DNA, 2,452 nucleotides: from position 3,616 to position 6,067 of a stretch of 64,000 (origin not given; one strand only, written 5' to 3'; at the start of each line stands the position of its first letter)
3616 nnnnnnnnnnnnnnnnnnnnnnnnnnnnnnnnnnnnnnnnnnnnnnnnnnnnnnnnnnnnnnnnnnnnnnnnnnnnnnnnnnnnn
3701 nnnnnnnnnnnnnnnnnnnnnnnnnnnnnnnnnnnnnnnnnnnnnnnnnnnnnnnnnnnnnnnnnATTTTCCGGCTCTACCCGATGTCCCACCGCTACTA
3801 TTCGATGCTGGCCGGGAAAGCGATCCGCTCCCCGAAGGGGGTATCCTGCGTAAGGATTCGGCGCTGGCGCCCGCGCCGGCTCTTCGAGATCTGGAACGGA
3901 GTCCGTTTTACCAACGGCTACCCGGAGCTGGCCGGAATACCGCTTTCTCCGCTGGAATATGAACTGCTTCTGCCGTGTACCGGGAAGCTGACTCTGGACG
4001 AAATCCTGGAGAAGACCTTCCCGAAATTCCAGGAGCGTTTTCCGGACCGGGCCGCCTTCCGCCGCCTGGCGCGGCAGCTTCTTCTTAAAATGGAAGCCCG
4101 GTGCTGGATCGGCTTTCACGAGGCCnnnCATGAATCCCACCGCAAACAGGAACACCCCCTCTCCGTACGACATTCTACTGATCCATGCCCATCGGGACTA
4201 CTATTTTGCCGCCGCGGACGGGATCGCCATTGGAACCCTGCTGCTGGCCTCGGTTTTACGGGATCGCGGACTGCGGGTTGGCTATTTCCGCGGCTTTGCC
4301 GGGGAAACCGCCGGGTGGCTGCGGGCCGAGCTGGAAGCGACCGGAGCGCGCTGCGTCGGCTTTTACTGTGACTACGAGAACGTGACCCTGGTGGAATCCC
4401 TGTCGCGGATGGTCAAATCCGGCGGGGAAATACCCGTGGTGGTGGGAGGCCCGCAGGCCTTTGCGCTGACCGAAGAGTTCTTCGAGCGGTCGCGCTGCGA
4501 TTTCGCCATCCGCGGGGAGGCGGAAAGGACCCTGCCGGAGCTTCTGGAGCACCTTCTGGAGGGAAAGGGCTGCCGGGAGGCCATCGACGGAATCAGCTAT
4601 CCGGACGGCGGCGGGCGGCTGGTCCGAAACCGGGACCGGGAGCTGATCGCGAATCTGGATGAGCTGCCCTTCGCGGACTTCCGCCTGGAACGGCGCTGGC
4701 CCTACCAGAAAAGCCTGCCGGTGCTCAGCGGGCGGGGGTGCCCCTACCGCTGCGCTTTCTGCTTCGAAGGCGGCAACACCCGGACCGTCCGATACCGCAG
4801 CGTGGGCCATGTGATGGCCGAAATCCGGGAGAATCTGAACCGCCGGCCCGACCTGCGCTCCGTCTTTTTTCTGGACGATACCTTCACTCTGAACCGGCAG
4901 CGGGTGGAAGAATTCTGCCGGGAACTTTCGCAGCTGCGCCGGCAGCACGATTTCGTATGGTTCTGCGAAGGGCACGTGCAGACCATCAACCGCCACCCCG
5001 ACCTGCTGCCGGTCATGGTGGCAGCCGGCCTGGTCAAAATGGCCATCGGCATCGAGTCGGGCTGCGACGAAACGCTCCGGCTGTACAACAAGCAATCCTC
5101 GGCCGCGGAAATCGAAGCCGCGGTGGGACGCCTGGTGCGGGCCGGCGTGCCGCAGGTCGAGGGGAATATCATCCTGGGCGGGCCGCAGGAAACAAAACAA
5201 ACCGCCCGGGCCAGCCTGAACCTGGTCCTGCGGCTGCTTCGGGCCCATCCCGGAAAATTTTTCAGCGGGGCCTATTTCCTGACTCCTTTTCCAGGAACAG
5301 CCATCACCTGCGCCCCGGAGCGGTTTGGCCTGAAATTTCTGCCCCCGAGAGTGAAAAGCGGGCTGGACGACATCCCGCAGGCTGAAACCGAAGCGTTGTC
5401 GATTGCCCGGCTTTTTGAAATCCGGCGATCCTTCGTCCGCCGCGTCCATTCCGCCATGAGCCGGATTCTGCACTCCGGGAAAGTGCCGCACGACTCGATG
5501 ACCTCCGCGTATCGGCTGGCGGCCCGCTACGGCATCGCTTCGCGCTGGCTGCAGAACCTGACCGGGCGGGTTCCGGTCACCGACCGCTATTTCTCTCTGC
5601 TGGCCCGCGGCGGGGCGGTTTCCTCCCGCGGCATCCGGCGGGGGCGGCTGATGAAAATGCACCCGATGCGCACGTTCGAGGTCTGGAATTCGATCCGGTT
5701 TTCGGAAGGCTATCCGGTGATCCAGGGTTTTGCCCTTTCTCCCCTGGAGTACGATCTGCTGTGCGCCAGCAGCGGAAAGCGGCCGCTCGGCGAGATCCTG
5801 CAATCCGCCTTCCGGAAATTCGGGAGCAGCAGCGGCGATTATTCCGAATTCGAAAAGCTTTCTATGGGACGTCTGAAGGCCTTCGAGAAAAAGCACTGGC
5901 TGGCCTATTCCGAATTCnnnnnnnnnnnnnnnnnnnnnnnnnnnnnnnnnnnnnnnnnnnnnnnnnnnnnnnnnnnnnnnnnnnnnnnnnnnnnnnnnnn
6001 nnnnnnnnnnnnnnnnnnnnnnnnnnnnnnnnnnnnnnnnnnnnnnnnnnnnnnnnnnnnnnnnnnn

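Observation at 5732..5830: All six radical SAM paralogs carry a C-terminal PqqD-like RiPP recognition element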

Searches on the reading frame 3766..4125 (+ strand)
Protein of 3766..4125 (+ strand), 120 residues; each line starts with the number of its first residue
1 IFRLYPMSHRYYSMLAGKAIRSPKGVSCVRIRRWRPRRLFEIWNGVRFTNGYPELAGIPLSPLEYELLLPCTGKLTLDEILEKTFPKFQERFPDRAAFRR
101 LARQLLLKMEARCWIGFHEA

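Call 8: search_protein_families(library=pfam, proteins=[window:3766-4125:+], max_evalue=10)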
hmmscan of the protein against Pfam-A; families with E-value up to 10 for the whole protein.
window:3766-4125:+ (120 aa): 0 families

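Call 11: find_homologous_proteins(query=A2, max_evalue=0.01)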
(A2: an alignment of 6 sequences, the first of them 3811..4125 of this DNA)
Query A2 (6 sequences): 1408 candidates shared short words with the query, none scored E <= 0.01.

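Call 12: search_solved_structures(query=A2, max_evalue=10, show_alignments=3)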
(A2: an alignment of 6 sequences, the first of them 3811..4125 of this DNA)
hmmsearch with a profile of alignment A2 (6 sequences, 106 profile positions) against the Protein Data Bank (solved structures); distinct sequences matched with E-value up to 10: 6.
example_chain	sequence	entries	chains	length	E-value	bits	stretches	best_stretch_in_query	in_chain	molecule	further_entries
4ph6_A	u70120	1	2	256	0.32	14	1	28-101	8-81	3-dehydroquinate dehydratase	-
3ihm_A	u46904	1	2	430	0.6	13.2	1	49-76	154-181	Styrene monooxygenase A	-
6w04_A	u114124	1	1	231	1.1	12.2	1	40-89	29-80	HAD hydrolase, family IA, variant 3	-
9hcg_0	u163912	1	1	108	1.4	12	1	10-44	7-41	Large ribosomal subunit protein bL32m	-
9eul_A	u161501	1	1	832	1.8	11.6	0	50-91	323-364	GP-PDE domain-containing protein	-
9euf_B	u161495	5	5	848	1.9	11.5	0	50-91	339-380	GP-PDE domain-containing protein | ORF58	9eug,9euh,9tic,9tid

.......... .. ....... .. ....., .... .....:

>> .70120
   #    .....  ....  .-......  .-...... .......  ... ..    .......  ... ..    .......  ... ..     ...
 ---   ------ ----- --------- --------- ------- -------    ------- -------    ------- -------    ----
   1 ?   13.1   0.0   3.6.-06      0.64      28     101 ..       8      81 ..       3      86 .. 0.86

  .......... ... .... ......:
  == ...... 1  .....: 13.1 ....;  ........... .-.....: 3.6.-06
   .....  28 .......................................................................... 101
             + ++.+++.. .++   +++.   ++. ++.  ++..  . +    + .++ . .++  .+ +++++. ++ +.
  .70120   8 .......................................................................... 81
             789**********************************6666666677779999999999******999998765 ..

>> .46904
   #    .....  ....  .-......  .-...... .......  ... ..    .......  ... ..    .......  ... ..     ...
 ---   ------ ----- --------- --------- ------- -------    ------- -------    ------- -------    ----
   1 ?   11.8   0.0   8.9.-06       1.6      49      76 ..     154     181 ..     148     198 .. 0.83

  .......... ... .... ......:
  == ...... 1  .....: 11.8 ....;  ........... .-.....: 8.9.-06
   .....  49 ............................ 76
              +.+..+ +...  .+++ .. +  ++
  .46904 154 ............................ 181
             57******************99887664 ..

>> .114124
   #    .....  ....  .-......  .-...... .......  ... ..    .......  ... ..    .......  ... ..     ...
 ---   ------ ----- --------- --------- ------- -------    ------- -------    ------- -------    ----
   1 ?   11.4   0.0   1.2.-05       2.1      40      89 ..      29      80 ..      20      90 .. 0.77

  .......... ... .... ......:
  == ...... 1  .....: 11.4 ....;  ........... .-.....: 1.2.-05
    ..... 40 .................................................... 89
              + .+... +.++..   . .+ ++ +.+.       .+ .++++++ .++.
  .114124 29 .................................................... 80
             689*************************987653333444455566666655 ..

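Call 93: search_protein_families(library=ncbifam, proteins=[window:3766-4125:+], max_evalue=10)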
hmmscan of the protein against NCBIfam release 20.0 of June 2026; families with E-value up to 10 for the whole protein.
window:3766-4125:+ (120 aa): 0 families

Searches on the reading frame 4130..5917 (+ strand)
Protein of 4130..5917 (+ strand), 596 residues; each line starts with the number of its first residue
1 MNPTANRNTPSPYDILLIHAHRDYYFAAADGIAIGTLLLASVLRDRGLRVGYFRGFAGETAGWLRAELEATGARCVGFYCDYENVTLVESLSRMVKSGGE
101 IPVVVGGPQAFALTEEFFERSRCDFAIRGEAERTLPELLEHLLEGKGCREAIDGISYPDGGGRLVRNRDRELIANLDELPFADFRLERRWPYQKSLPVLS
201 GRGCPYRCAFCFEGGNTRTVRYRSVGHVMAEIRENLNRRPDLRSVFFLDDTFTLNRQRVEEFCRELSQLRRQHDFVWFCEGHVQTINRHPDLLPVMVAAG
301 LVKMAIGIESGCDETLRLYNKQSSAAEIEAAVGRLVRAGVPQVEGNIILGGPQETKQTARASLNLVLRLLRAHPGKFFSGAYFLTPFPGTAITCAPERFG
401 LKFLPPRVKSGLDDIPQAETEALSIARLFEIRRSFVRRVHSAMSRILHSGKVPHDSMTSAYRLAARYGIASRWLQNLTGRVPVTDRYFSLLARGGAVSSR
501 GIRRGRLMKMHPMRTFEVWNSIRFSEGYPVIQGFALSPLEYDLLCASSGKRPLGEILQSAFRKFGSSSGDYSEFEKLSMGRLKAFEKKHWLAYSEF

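Call 5: search_protein_families(library=pfam, proteins=[window:4130-5917:+], max_evalue=1)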
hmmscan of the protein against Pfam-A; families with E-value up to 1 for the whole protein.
window:4130-5917:+ (596 aa): 2 families
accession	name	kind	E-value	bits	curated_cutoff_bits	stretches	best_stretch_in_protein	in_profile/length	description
PF04055.27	Radical_SAM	-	1.2e-19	71.5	29.5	1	200-365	3-165/166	Radical SAM superfamily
PF02310.24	B12-binding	-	1.2e-10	41.7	32.1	1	29-139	10-121/121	B12 binding domain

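Call 7: search_protein_families(library=ncbifam, proteins=[window:4130-5917:+], max_evalue=1)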
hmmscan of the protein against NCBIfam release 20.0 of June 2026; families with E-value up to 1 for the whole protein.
window:4130-5917:+ (596 aa): 30 families (the best 25 are shown)
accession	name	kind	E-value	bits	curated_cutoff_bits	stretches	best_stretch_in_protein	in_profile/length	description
NF050148.1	rSAM_ApyD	equivalog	2.3e-33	115.5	750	1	93-392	96-389/645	RiPP biosynthesis radical SAM protein ApyD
TIGR03471.1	HpnJ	equivalog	2.3e-32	112.5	577.6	1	100-367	97-363/472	hopanoid biosynthesis associated radical SAM protein HpnJ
TIGR04479.1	bcpD_PhpK_rSAM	subfamily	2.5e-30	105.3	600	1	25-384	64-421/504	PhpK family radical SAM P-methyltransferase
TIGR04072.2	rSAM_ladder_B12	equivalog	9.6e-28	97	360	1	86-370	84-350/443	lipid biosynthesis B12-binding/radical SAM protein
TIGR02026.1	BchE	equivalog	5.8e-26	91.4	481.35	1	110-367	103-363/497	magnesium-protoporphyrin IX monomethyl ester anaerobic oxidative cyclase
TIGR04013.1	B12_SAM_MJ_1487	hypoth_equivalog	1.2e-21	77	251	1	95-393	66-354/382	TIGR04013 family B12-binding domain/radical SAM domain-containing protein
NF038361.1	rSAM_Sden_1168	equivalog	1.4e-18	66.8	575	1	103-366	173-448/560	Sden_1168 family B12-binding radical SAM P-methyltransferase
TIGR03975.1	rSAM_ocin_1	subfamily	1e-17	63.9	281.85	1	64-366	120-427/606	RiPP maturation radical SAM C-methyltransferase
NF033712.0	B12_rSAM_KedN5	subfamily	1.3e-16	60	700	1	102-275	93-273/624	KedN5 family methylcobalamin-dependent radical SAM C-methyltransferase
NF033070.1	rSAM_AprD4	equivalog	1.6e-15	56.9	500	1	202-392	203-386/456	AprD4 family radical SAM diol-dehydratase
TIGR04014.1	B12_SAM_MJ_0865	equivalog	8e-15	54.5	360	1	34-368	12-335/434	methyl-coenzyme M reductase glutamine C-methyltransferase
TIGR04295.1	B12_rSAM_oligo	hypoth_equivalog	2.4e-13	49.6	400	1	96-359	98-353/422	TIGR04295 family B12-binding domain-containing radical SAM protein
TIGR04385.1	B12_rSAM_cofa1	equivalog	2.7e-13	49.9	450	1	99-376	98-371/438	B12 lower ligand biosynthesis radical SAM protein BzaD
TIGR04367.1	HpnR_B12_rSAM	equivalog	1.3e-12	47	650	1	67-327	55-312/490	hopanoid C-3 methylase HpnR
TIGR04190.1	B12_SAM_Ta0216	equivalog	1e-09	37.6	500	1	92-403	100-433/554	TIGR04190 family B12-binding domain/radical SAM domain protein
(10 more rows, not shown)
